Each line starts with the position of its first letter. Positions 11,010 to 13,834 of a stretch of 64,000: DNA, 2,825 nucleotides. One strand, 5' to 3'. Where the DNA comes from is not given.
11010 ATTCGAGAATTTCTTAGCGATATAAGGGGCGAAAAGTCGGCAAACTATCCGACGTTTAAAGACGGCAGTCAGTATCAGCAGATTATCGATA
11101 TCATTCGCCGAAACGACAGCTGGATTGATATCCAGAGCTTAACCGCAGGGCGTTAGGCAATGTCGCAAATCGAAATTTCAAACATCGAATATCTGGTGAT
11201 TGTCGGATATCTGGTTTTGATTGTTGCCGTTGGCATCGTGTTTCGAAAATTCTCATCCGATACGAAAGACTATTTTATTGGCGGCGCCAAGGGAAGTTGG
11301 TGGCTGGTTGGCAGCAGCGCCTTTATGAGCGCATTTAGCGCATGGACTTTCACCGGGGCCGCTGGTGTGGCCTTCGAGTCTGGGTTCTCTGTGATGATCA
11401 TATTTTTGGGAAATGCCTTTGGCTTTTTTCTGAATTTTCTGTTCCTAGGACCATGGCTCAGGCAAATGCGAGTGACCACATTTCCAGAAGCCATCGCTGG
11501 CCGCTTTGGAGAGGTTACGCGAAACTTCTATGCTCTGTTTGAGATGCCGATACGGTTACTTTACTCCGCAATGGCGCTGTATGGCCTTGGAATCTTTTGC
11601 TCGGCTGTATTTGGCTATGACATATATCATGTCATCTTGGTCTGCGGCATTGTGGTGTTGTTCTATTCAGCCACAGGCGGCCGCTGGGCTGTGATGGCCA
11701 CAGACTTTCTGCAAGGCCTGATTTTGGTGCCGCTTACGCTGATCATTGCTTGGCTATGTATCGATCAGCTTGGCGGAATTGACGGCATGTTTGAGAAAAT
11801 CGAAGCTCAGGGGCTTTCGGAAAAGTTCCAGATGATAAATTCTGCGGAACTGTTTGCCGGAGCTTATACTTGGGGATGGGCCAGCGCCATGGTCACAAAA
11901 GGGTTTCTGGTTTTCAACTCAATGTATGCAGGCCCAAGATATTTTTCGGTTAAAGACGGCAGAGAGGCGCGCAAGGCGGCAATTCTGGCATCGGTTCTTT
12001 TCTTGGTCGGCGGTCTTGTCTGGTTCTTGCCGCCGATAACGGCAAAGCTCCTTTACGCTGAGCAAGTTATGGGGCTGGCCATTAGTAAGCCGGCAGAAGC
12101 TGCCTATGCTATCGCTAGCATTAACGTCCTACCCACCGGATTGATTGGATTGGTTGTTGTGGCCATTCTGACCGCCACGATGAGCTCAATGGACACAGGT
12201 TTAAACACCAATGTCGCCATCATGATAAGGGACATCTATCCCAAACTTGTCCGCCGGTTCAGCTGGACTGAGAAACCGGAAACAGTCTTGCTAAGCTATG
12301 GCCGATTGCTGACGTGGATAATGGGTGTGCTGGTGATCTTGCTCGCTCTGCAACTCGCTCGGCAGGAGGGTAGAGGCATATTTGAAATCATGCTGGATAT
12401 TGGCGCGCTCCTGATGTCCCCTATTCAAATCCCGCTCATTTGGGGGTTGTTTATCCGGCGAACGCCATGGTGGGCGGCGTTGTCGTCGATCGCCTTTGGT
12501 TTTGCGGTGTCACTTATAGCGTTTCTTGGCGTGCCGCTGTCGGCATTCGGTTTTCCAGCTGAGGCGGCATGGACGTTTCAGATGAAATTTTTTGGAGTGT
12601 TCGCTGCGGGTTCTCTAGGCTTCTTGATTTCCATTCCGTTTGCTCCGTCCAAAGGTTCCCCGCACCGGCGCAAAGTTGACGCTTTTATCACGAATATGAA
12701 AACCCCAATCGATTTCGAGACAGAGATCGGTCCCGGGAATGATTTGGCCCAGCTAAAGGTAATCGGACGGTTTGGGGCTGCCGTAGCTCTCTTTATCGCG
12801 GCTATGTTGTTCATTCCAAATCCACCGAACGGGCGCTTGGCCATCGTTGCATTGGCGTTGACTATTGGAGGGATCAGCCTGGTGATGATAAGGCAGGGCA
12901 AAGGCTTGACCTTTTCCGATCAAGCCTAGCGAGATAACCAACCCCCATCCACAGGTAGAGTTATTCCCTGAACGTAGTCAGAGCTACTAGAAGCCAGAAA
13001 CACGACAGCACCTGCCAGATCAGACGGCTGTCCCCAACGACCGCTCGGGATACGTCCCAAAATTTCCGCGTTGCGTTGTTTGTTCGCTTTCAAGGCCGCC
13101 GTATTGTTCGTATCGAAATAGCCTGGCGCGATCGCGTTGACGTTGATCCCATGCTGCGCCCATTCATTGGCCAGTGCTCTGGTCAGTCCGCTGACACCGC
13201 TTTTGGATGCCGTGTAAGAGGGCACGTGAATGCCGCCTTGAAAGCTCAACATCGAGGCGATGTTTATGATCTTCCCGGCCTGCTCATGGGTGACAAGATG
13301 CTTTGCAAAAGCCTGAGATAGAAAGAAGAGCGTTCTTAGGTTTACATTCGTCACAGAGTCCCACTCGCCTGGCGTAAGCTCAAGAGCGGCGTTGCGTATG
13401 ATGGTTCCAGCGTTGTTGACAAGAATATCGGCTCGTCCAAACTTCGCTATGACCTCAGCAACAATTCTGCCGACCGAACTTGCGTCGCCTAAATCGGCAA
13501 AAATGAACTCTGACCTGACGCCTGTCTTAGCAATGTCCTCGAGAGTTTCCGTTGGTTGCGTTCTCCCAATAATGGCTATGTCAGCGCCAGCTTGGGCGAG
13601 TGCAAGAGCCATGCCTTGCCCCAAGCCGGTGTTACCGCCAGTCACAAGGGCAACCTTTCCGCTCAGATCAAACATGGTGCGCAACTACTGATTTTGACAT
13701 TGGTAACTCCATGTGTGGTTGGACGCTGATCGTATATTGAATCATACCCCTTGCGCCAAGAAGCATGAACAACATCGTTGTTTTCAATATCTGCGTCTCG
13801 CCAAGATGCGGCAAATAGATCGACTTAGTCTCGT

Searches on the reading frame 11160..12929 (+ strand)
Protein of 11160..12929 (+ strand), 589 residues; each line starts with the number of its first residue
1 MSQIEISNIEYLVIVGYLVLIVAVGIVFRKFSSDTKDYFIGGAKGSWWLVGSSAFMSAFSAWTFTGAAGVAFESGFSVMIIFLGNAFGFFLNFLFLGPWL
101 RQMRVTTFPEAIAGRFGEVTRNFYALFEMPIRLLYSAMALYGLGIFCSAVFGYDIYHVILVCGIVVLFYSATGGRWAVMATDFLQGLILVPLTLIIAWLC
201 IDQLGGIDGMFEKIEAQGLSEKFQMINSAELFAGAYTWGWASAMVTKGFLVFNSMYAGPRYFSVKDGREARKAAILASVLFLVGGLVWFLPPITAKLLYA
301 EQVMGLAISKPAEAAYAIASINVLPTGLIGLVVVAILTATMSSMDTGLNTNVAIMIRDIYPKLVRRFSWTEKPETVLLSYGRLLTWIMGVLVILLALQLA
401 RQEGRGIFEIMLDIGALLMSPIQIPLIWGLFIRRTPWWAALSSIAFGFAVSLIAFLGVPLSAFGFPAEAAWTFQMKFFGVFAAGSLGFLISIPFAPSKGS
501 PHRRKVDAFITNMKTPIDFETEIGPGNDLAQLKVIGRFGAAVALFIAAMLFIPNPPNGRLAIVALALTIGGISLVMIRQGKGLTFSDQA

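Call 15: search_protein_families(library=pfam, proteins=[window:11160-12929:+])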
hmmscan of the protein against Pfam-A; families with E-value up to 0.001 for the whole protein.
window:11160-12929:+ (589 aa): 1 family
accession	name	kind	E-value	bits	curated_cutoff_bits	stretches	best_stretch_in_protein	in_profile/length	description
PF00474.23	SSF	-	1e-39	137.1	22.8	1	38-445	1-404/406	Sodium:solute symporter family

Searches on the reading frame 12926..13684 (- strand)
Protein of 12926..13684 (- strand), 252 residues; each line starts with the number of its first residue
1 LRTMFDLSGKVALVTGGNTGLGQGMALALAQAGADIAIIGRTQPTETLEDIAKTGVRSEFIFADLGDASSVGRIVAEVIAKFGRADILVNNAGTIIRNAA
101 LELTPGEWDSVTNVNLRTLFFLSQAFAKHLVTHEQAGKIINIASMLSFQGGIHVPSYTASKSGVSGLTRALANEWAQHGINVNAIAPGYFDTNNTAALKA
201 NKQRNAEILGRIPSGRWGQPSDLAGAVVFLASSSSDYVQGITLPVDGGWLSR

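Call 15: search_protein_families(library=pfam, proteins=[window:12926-13684:-])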
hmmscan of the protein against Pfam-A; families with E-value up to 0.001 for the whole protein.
window:12926-13684:- (252 aa): 6 families
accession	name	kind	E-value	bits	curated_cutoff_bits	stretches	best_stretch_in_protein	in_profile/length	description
PF13561.12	adh_short_C2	-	3.7e-56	190.8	27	1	19-249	6-235/236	Enoyl-(Acyl carrier protein) reductase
PF00106.31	adh_short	-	2.7e-54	184.1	26.6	1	10-201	1-193/195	short chain dehydrogenase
PF08659.16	KR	-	1.7e-13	51.3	22.6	1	12-189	3-177/180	KR domain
PF08643.16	DUF1776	-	5.7e-05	23.1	25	1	103-205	111-208/294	Fungal family of unknown function (DUF1776)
PF23441.1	SDR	-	0.00025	21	27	0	11-248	9-254/258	SDR-like rossmann domain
PF01370.27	Epimerase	-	0.0007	19.5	20.9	0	12-93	1-73/240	NAD dependent epimerase/dehydratase family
